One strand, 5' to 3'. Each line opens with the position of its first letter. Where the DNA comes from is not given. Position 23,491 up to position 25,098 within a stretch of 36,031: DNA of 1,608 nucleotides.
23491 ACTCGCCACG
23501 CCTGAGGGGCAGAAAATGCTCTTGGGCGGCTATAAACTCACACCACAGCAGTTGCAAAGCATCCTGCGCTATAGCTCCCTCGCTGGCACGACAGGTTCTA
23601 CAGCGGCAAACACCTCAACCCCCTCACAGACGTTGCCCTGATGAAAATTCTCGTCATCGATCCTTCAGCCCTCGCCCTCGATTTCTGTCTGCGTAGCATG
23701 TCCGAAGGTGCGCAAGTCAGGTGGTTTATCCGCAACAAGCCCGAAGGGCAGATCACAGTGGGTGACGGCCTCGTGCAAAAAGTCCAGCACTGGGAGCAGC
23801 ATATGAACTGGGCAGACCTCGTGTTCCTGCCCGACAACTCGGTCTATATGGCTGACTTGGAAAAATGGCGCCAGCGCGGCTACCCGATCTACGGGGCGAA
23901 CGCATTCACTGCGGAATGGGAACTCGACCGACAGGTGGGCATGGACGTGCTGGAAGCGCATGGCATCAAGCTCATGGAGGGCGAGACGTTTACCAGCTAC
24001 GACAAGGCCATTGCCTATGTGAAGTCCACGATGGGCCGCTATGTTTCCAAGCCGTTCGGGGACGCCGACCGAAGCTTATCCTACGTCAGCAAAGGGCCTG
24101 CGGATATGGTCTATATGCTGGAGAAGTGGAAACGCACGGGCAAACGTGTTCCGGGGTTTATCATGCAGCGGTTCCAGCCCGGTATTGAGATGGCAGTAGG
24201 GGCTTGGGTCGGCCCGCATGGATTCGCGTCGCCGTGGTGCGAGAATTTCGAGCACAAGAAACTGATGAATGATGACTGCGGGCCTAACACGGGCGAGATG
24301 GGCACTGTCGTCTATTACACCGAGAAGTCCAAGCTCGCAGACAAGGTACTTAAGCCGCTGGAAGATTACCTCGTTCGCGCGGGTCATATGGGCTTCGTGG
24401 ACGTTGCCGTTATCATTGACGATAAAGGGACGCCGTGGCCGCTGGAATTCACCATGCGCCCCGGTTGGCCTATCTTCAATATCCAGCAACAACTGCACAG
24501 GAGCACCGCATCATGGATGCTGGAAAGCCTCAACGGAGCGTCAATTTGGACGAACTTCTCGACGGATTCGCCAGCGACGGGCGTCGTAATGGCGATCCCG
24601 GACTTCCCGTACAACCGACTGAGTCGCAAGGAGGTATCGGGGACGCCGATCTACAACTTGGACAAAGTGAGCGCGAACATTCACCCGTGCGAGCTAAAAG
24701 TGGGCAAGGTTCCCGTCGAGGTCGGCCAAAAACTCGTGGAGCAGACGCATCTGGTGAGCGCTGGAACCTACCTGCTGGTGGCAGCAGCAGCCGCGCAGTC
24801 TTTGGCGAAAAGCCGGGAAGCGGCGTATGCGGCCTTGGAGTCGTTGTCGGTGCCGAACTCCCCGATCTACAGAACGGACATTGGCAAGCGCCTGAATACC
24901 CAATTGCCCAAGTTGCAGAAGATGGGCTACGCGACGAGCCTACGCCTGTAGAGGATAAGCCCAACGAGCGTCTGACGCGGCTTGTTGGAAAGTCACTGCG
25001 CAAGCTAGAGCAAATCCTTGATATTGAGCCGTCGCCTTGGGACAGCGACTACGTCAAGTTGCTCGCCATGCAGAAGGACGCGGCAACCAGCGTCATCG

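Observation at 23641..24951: PurD-like ATP-grasp ligase without the GGREHA substrate motif, encoded at the end of the virion / ejection-protein operon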

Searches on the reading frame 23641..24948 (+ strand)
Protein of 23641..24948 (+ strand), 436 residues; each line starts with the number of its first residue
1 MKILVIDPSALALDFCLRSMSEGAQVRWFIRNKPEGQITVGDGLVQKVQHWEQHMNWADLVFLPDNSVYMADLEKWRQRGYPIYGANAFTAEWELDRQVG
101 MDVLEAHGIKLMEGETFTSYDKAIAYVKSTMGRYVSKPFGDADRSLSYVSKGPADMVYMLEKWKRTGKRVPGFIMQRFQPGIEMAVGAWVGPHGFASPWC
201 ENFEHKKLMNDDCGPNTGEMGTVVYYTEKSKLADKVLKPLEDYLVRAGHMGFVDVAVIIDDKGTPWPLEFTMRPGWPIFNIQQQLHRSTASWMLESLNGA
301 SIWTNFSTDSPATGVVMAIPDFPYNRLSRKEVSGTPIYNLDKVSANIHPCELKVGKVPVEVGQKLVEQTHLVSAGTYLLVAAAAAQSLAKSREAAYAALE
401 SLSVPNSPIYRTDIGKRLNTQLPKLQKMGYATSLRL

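Call 3: search_protein_families(library=pfam, proteins=[window:23641-24948:+], max_evalue=1)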
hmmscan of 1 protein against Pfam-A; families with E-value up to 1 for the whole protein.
window:23641-24948:+ (436 aa): 3 families
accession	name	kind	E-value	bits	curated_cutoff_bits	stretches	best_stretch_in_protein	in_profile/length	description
PF01071.24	GARS_A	-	1.8e-07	31.7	27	1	102-275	8-190/194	Phosphoribosylglycinamide synthetase, ATP-grasp (A) domain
PF02843.22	GARS_C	-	2.3e-06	28.3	34.8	1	313-417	2-92/92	Phosphoribosylglycinamide synthetase, C domain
PF18696.7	SMP_C2CD2L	-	0.034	14.5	26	1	6-53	84-130/152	Synaptotagmin-like, mitochondrial and lipid-binding domain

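Call 4: search_protein_families(library=phrogs, proteins=[window:23641-24948:+], max_evalue=0.01)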
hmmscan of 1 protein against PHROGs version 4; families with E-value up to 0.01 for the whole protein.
window:23641-24948:+ (436 aa): 0 families

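Call 5: search_protein_families(library=ncbifam, proteins=[window:23641-24948:+], max_evalue=1)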
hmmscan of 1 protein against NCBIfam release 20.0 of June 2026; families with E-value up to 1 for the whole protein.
window:23641-24948:+ (436 aa): 1 family
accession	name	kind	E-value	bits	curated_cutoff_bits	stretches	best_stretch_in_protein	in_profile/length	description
TIGR00877.1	purD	equivalog_domain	5.6e-19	68.3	288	1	74-417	82-422/425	phosphoribosylamine--glycine ligase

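Call 6: search_solved_structures(query=window:23641-24948:+, max_evalue=1, show_alignments=2)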
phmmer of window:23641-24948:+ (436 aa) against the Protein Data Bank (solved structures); distinct sequences matched with E-value up to 1: 11.
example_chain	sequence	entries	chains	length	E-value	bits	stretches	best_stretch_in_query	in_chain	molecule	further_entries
5vev_A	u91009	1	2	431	9.5e-14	54.4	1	66-416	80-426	Phosphoribosylamine--glycine ligase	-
2yw2_A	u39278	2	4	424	8.1e-13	51.3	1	63-417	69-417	Phosphoribosylamine--glycine ligase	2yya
3mjf_A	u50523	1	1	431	1.9e-12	50.1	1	64-417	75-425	Phosphoribosylamine--glycine ligase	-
1gso_A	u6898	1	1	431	5.5e-12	48.6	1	64-417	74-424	PROTEIN (GLYCINAMIDE RIBONUCLEOTIDE SYNTHETASE)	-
2xcl_A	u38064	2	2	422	1.2e-11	47.5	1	73-417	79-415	PHOSPHORIBOSYLAMINE--GLYCINE LIGASE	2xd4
2yrw_A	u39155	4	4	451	3e-11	46.1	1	64-418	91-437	Phosphoribosylglycinamide synthetase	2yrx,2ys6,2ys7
2qk4_A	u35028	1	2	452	2.9e-09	39.6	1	75-365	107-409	Trifunctional purine biosynthetic protein adenosine-3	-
2ip4_A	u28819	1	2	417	4.7e-09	38.9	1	65-421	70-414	Phosphoribosylamine--glycine ligase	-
7lvo_A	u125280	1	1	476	4.1e-06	29.2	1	48-225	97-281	phosphoribosyl-glycinamide (GAR) synthetase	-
1vkz_A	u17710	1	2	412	0.0014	20.9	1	173-300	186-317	Phosphoribosylamine--glycine ligase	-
3lp8_A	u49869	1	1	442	0.061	15.5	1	204-416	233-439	Phosphoribosylamine-glycine ligase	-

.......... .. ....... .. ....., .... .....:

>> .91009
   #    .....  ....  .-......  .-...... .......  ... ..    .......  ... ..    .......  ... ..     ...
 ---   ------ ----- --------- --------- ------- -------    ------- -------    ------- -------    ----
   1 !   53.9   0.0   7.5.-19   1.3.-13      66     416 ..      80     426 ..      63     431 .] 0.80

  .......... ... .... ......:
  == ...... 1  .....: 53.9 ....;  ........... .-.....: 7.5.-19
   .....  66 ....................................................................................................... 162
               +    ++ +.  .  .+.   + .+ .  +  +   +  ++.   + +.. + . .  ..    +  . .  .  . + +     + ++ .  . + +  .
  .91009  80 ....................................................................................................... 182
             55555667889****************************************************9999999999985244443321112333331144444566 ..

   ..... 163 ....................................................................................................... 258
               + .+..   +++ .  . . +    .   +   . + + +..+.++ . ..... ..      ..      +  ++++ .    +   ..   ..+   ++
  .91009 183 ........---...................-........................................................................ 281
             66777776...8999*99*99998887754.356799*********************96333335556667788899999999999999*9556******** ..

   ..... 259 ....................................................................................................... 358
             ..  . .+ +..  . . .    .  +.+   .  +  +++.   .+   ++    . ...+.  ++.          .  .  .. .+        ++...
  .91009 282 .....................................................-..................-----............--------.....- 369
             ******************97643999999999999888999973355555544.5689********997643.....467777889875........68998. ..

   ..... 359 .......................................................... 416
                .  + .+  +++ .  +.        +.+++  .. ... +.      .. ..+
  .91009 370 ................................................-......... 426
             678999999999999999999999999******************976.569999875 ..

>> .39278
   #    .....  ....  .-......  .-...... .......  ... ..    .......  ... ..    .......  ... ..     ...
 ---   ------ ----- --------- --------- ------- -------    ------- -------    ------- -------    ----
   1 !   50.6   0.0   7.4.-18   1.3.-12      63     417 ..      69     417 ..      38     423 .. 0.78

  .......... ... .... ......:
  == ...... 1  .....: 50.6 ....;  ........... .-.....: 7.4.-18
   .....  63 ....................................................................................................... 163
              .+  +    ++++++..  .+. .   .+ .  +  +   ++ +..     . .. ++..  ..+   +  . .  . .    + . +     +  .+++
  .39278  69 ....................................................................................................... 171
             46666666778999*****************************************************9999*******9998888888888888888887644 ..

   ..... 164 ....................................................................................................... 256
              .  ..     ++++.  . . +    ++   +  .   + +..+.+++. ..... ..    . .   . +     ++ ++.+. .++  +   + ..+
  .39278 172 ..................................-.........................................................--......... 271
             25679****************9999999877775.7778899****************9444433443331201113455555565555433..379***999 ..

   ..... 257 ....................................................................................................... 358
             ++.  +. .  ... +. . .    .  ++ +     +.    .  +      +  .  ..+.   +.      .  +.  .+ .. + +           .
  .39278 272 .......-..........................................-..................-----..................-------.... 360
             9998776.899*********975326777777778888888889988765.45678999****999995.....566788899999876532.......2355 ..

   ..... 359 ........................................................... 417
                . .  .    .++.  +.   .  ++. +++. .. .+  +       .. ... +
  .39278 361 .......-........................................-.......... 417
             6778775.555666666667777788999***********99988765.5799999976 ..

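Call 7: search_dna_similar(query=window:23641-24948:+, collection=phages, mode=protein, max_rows=40)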
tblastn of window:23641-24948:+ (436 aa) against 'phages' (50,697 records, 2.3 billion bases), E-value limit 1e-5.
Records with a match: 12; places in all: 12; records where one place covers at least 80% of the query: 1.
Best place of each record, by identity: <60% 12.
By first word of the organism name: Bacteriophage 5; Acinetobacter 2; Salmonella 2; Caudoviricetes 1; Pseudomonas 1; Listeria 1.
By host as written in the record: - 8; Homo sapiens 2; Pseudomonas aeruginosa 1; Listeria monocytogenes 1.
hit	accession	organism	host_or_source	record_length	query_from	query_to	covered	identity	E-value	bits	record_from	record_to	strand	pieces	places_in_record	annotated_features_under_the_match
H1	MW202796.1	Caudoviricetes sp.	Manatee Spring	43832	1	435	100%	43.3%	7e-105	347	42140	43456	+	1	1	none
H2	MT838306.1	Bacteriophage sp.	human fecal samples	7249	45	342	68%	24.4%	1e-7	60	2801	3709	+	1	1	record has no annotation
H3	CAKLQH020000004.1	Acinetobacter phage MD-2021a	not known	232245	51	334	65%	24.8%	2e-11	72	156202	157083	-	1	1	purD: phosphoribosylamine--glycine ligase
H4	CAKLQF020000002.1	Acinetobacter phage MD-2021a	not known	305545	51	334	65%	24.8%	2e-11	72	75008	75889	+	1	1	purD: phosphoribosylamine--glycine ligase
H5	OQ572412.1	Pseudomonas phage Y11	Pseudomonas aeruginosa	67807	64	323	60%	26.5%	2e-9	66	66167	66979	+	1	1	record has no annotation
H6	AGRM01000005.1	Salmonella enterica subsp. houtenae str. ATCC BAA-1581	Homo sapiens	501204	59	337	64%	24.7%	3e-9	65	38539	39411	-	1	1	phosphoribosylamine--glycine ligase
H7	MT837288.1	Bacteriophage sp.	human fecal samples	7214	56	334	64%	24.4%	8e-6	54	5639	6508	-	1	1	record has no annotation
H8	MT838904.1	Bacteriophage sp.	human fecal samples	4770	61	323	60%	25.8%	3e-8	62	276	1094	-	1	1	record has no annotation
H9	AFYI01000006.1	Salmonella enterica subsp. enterica serovar Infantis str. ...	Homo sapiens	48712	64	337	63%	24.7%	3e-10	69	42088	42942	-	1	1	phosphoribosylamine--glycine ligase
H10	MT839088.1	Bacteriophage sp.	human fecal samples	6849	74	334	60%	25.4%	3e-8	62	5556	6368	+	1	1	record has no annotation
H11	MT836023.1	Bacteriophage sp.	human fecal samples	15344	48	293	56%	21.1%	4e-6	56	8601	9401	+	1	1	record has no annotation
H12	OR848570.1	Listeria phage LM 4-14-1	Listeria monocytogenes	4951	52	297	56%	20.5%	4e-6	55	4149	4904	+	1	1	record has no annotation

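Call 9: get_annotated_region(hit=H1, flank=12000)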
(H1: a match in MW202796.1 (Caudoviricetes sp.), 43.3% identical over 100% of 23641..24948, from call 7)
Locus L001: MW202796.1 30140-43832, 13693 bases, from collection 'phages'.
description: Myoviridae sp. isolate ct2os315, complete genome.
organism: Caudoviricetes sp. (NCBI taxid 2832643)
taxonomy: Viruses; Duplodnaviria; Heunggongvirae; Uroviricota; Caudoviricetes
host: -; source: Manatee Spring; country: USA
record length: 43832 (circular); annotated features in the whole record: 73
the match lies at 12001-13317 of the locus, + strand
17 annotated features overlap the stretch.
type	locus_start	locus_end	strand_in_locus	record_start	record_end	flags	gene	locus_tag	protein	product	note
CDS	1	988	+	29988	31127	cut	-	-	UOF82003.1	tail fiber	-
CDS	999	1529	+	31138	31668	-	-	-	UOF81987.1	c1q globular head like domain containing protein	-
CDS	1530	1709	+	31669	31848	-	-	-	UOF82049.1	xkdw protein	-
CDS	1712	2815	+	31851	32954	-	-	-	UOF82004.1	tail fiber protein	-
CDS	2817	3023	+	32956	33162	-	-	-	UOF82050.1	hypothetical protein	-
CDS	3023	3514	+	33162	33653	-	-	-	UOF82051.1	putative tail fiber protein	-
CDS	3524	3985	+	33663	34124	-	-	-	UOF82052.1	hypothetical protein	-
CDS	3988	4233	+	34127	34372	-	-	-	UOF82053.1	ubiquitin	-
CDS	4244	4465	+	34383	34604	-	-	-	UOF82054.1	hypothetical protein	-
CDS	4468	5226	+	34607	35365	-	-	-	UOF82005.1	tail adaptor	-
CDS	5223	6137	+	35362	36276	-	-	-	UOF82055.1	hypothetical protein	-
CDS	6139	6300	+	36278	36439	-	-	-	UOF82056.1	hypothetical protein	-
CDS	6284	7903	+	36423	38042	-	-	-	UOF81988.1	stabilization protein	-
CDS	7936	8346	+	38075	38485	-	-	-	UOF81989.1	N-acetyltransferase gcN5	-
CDS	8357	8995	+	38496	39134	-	-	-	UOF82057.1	hypothetical protein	-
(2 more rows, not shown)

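Call 11: find_homologous_proteins(query=window:23641-24948:+, max_evalue=0.001)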
Query window:23641-24948:+ (436 aa): 2934 proteins with E <= 0.001 among 6351 candidates; the best 120 are listed.
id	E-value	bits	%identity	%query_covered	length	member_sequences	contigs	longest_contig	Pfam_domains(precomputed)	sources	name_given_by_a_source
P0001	2.6e-269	911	88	100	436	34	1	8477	PF01071.25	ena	-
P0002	8.4e-267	903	88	100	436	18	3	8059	PF02843.23,PF01071.25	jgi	jgi:phosphoribosylamine--glycine ligase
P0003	2.1e-266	902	92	50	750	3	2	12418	PF14528.12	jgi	jgi:phosphoribosylamine-glycine ligase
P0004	3.2e-264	895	87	100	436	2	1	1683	PF02843.23,PF01071.25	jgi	jgi:phosphoribosylamine--glycine ligase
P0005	1.1e-263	893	86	100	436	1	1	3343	PF02843.23,PF01071.25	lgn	-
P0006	2.0e-263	892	87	100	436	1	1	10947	PF02843.23,PF01071.25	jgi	jgi:phosphoribosylamine--glycine ligase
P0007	5.5e-263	891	87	100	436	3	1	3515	PF02843.23,PF01071.25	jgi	jgi:phosphoribosylamine--glycine ligase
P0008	8.9e-263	890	93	50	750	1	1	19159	PF14528.12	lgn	-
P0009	4.1e-256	868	83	100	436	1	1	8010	PF02843.23,PF01071.25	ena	-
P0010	1.6e-252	856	83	100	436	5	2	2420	PF01071.25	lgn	-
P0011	3.6e-231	786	87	88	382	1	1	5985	PF02843.23,PF01071.25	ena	-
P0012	1.9e-227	774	85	88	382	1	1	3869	PF02843.23,PF01071.25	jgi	jgi:phosphoribosylamine--glycine ligase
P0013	8.2e-227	771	93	52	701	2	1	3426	PF01071.25,PF14528.12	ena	-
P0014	1.5e-212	724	71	100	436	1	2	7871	PF02843.23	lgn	-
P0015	1.1e-186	639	63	100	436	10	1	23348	PF02843.23,PF01071.25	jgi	jgi:phosphoribosylamine---glycine ligase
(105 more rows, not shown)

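Call 15: search_protein_representatives(protein=window:23641-24948:+)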
Query: 436 residues. Proteins with E-value up to 0.001 (for the whole library): 1600; up to 1e-10: 795; up to 1e-30: 201. The best 150 are listed.
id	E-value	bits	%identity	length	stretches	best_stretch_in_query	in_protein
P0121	7.7e-177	605.1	63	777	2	1-225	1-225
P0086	7.7e-145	499.6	52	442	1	1-434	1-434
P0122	2.1e-133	461.9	53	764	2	1-223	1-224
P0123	9.0e-132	456.5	51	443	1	2-434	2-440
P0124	3.6e-128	444.7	49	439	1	1-433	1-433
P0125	3.6e-124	431.5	51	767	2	1-222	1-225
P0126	5.4e-123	427.6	49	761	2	1-224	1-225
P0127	9.3e-122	423.5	50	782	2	1-222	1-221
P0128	3.9e-121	421.5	47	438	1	1-434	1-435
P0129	6.2e-121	420.8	47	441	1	2-433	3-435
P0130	2.1e-116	405.9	46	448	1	2-434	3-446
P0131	1.1e-113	396.9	47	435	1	1-432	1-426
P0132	2.3e-112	392.6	45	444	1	1-435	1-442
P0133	3.7e-108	378.7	47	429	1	1-432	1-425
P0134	2.7e-106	372.6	44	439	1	1-434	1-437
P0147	1.3e-94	334.1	52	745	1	2-299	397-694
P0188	4.4e-55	203.8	40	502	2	175-389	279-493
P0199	9.4e-51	189.5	32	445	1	1-434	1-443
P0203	3.0e-49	184.6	29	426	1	15-430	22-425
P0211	1.6e-47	178.9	34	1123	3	2-223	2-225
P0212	1.7e-47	178.8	31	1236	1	4-429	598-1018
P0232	2.2e-43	165.3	32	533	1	1-416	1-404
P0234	5.3e-43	164.0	28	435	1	3-430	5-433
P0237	6.8e-43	163.7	30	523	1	10-431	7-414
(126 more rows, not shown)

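Call 18: search_protein_families(library=pfam, proteins=[P0212, P0147, P0188], max_evalue=0.01)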
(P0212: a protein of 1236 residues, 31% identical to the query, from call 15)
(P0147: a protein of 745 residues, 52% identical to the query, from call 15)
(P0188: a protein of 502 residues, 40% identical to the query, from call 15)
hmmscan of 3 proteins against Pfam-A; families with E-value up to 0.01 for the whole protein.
P0212 (1236 aa): 8 families
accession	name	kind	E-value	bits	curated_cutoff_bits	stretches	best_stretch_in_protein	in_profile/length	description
PF01071.24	GARS_A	-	4.3e-11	43.4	27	1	685-842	2-167/194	Phosphoribosylglycinamide synthetase, ATP-grasp (A) domain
PF04233.19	Phage_Mu_F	-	1.1e-09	39.4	29.6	1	1107-1229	6-111/112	Phage Mu protein F like protein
PF05133.19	SPP1_portal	-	4e-07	29.8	25.5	1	71-172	47-149/416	Phage portal protein, SPP1 Gp6-like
PF04860.17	Phage_portal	-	6.2e-07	29.3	39.1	1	105-360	46-284/321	Phage portal protein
PF02843.22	GARS_C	-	1.3e-05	25.8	34.8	1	906-1006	2-92/92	Phosphoribosylglycinamide synthetase, C domain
PF02655.19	ATP-grasp_3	-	7.8e-05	23.3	23.2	1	712-851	23-144/160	ATP-grasp domain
PF06074.18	Portal_Mu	-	0.00017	21.5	23.9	0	62-132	4-76/336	Portal protein of Mu bacteriophage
PF13738.12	Pyr_redox_3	-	0.0029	17.3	30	0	592-627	162-197/305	Pyridine nucleotide-disulphide oxidoreductase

P0147 (745 aa): 1 family
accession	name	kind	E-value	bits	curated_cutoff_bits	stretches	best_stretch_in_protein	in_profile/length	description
PF01071.24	GARS_A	-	1e-09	39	27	1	496-669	8-190/194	Phosphoribosylglycinamide synthetase, ATP-grasp (A) domain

P0188 (502 aa): 1 family
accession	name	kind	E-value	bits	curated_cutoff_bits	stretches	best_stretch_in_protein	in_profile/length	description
PF01071.24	GARS_A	-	0.0011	19.2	27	1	277-381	83-192/194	Phosphoribosylglycinamide synthetase, ATP-grasp (A) domain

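Call 19: find_encoding_contigs(protein=P0212, flank=10000, max_places=3)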
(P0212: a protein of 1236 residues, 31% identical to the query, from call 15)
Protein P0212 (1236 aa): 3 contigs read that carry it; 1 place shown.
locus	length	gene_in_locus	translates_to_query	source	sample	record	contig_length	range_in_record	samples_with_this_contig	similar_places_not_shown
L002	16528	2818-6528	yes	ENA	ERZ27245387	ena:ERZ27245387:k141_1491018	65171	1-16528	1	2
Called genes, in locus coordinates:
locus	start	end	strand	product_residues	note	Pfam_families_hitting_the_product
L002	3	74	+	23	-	?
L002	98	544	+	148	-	-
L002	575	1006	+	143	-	-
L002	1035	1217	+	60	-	-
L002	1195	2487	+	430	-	PF03237:Terminase_6N (weak), PF03354:TerL_ATPase (faint), PF17289:Terminase_6C (weak)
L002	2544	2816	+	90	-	-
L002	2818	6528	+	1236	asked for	PF05133:SPP1_portal (weak), PF04860:Phage_portal (weak), PF01071:GARS_A, PF02843:GARS_C (faint), PF04233:Phage_Mu_F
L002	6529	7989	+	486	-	-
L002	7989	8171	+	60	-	-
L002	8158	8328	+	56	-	-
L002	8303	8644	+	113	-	-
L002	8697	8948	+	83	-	-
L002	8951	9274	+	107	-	-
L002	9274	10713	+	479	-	-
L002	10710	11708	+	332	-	-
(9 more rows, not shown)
